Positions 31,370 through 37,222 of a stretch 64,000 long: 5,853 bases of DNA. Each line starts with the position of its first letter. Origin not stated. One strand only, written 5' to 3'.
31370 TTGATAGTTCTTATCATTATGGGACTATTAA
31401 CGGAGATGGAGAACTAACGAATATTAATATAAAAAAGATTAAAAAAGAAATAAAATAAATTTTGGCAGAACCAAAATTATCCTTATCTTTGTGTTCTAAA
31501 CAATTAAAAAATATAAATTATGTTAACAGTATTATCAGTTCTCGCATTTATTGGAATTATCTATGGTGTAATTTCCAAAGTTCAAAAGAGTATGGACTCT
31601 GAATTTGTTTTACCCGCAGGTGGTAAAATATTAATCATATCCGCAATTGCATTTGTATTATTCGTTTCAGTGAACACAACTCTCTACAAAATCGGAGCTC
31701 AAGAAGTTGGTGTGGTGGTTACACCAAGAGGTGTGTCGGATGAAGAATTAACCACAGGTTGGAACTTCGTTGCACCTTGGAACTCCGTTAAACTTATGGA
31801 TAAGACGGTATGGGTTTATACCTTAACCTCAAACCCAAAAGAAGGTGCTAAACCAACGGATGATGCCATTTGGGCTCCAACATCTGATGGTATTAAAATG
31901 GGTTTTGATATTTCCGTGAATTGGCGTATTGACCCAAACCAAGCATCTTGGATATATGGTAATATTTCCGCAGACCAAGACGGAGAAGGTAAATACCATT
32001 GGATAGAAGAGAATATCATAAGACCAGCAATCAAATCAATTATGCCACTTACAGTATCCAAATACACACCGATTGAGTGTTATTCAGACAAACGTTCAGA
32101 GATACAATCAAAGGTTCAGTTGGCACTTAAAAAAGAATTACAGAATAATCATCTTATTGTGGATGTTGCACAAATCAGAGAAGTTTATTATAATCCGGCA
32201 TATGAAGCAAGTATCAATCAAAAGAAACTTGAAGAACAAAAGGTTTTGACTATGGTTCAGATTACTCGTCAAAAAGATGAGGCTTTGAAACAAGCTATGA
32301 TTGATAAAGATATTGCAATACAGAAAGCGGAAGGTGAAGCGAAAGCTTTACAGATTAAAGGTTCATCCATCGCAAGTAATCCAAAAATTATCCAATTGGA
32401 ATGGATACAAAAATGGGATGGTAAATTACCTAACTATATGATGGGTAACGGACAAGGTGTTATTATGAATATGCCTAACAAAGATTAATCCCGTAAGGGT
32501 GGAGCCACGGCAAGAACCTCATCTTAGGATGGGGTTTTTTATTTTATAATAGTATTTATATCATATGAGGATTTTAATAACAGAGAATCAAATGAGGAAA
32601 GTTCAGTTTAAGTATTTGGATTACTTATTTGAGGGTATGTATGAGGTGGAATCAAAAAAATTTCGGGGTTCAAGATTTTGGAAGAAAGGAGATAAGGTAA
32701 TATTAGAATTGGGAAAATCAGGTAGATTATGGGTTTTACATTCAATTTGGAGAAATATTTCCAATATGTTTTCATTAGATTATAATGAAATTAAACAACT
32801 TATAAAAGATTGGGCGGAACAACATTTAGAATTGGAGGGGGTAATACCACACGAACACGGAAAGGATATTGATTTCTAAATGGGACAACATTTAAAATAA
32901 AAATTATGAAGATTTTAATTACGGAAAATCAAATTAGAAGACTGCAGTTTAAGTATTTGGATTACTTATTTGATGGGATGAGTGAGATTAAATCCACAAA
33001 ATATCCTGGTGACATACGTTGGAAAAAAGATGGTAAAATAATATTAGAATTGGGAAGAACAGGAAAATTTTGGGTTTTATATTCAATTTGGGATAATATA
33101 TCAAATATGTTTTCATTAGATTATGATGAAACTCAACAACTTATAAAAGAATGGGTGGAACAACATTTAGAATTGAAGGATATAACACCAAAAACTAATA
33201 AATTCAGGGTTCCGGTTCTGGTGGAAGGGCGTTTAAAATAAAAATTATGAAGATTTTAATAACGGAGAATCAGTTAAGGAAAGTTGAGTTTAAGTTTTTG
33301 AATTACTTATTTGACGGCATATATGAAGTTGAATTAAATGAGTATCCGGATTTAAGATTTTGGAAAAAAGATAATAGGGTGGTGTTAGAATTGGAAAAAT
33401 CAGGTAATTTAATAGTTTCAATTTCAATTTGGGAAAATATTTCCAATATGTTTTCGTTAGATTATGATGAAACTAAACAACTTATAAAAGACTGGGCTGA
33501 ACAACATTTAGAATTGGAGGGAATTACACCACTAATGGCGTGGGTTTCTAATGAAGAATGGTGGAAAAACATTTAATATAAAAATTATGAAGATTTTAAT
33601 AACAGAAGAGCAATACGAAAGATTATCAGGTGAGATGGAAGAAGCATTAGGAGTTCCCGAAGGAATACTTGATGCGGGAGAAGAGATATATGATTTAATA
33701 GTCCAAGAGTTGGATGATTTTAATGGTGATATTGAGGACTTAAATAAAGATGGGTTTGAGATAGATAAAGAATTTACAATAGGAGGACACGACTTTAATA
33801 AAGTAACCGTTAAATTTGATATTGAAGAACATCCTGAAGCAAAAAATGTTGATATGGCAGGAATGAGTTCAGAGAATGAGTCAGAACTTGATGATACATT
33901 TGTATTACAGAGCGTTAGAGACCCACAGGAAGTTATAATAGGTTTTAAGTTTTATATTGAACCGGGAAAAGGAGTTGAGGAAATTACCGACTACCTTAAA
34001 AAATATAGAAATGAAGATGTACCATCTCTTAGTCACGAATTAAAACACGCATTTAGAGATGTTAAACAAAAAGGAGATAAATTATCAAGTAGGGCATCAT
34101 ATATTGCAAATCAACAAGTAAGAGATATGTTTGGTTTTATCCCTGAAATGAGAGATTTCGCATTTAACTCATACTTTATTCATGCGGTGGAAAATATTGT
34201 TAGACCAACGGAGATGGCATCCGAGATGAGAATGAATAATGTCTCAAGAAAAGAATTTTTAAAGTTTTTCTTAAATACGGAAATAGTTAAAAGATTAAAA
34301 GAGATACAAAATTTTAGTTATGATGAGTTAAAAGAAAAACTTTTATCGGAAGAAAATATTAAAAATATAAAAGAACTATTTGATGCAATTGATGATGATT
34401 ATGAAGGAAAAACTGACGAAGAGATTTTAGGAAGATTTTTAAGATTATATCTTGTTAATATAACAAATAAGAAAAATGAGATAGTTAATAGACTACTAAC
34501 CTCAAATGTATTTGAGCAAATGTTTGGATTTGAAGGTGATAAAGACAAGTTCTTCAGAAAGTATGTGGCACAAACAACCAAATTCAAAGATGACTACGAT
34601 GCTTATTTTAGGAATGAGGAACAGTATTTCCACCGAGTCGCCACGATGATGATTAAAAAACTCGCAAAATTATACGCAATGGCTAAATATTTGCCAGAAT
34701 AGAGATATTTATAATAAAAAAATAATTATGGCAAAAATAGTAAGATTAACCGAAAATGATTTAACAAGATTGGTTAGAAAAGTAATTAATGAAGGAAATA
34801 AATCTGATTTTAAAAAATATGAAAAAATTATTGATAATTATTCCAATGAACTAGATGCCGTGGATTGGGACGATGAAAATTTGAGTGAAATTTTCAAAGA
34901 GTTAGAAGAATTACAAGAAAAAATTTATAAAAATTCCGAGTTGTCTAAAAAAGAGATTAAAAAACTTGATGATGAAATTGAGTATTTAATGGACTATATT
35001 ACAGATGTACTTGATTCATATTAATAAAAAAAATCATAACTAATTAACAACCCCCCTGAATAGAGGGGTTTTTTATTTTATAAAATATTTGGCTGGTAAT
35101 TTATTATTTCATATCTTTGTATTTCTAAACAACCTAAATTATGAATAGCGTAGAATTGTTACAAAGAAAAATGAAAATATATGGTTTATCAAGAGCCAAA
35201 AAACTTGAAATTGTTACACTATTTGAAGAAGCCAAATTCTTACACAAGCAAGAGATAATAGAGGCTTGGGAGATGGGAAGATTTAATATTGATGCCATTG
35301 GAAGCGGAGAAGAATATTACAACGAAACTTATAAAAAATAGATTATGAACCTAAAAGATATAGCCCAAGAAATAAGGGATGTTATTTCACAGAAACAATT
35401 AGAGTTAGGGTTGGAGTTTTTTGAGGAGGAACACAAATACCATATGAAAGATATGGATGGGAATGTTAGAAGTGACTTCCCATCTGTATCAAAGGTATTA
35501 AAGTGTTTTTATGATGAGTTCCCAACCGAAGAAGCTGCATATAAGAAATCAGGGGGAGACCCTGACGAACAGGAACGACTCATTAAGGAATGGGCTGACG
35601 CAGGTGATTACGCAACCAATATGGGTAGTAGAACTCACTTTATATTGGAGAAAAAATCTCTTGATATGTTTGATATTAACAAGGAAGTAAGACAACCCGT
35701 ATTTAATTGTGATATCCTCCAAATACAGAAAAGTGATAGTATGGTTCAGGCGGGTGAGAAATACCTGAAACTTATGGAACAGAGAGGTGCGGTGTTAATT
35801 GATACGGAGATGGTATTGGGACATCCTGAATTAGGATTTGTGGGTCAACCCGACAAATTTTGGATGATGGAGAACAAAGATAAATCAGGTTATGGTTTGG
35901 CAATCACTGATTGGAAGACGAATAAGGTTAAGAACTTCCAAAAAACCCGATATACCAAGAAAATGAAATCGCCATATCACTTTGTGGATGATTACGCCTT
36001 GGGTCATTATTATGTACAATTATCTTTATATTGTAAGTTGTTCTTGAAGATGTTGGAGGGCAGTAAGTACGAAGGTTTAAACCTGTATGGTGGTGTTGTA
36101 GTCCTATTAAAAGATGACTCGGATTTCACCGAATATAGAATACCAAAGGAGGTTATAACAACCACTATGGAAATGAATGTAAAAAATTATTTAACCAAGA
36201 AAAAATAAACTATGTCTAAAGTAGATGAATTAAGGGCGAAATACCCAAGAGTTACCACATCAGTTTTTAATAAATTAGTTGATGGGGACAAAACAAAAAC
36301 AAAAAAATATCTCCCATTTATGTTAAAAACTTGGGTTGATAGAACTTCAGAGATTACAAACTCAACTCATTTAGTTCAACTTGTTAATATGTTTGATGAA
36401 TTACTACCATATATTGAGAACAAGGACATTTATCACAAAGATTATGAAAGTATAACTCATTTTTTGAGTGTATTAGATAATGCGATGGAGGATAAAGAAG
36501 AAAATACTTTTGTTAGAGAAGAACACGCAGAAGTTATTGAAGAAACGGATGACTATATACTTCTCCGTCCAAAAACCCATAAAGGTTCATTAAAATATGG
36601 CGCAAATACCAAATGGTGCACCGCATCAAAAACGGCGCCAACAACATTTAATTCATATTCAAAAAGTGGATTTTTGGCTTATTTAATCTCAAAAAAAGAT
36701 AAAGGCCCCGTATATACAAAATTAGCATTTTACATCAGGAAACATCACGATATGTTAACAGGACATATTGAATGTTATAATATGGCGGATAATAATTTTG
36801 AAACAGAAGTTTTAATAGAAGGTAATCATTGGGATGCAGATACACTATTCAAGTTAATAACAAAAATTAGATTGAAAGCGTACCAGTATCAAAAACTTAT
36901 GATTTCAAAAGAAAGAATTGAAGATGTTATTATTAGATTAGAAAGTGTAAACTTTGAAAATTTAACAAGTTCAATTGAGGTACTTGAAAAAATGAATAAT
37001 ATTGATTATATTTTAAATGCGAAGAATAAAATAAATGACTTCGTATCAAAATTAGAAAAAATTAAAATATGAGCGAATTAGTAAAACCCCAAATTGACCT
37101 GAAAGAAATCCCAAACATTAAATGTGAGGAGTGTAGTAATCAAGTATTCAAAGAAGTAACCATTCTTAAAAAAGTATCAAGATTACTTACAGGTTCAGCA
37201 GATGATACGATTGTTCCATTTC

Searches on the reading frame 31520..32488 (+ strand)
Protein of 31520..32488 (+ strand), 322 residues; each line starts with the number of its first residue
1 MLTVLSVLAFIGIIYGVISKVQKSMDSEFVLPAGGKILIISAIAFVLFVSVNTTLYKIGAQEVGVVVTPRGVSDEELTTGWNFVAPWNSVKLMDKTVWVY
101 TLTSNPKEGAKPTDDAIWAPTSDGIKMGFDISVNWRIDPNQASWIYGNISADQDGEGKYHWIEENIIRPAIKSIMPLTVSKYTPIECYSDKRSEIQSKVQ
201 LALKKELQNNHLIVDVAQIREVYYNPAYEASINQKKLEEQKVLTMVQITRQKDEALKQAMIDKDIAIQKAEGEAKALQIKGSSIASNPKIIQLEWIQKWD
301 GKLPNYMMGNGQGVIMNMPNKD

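Call 9: search_protein_families(library=pfam, proteins=[window:31520-32488:+], max_evalue=0.01)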
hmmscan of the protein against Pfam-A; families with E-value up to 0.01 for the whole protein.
window:31520-32488:+ (322 aa): 1 family
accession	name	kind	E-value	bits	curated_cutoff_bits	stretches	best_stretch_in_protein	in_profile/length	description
PF01145.31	Band_7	-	1.9e-24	87.1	23.6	1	57-251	2-166/176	SPFH domain / Band 7 family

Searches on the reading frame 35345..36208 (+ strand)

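Call 9: search_protein_families(library=pfam, proteins=[window:35345-36208:+], max_evalue=0.01)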
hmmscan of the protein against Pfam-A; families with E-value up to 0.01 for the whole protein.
window:35345-36208:+ (287 aa): 0 families

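Call 11: search_protein_families(library=phrogs, proteins=[window:35345-36208:+], max_evalue=0.01)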
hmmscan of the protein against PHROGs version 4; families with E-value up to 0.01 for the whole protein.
window:35345-36208:+ (287 aa): 1 family
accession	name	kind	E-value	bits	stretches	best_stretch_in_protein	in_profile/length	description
phrog_298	-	DNA, RNA and nucleotide metabolism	5.1e-18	66.4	1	17-282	43-258/293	exonuclease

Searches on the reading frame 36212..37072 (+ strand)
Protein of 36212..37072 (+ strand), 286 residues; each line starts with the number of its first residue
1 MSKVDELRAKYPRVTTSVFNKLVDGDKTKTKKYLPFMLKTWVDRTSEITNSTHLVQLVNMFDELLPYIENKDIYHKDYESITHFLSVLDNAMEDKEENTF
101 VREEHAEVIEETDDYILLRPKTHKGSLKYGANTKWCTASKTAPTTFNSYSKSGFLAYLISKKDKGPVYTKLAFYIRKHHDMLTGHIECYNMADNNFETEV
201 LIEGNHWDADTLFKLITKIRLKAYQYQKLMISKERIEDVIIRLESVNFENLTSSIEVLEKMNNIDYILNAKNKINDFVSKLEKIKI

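Call 9: search_protein_families(library=pfam, proteins=[window:36212-37072:+], max_evalue=0.01)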
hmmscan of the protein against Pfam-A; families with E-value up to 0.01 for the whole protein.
window:36212-37072:+ (286 aa): 0 families

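Call 11: search_protein_families(library=phrogs, proteins=[window:36212-37072:+], max_evalue=0.01)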
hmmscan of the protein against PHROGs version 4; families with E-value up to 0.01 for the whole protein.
window:36212-37072:+ (286 aa): 2 families
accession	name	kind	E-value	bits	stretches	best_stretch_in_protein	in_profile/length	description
phrog_17056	-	unknown function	1.3e-06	29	1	108-254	124-264/420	-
phrog_12061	-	unknown function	0.009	16.9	0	30-73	13-56/111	-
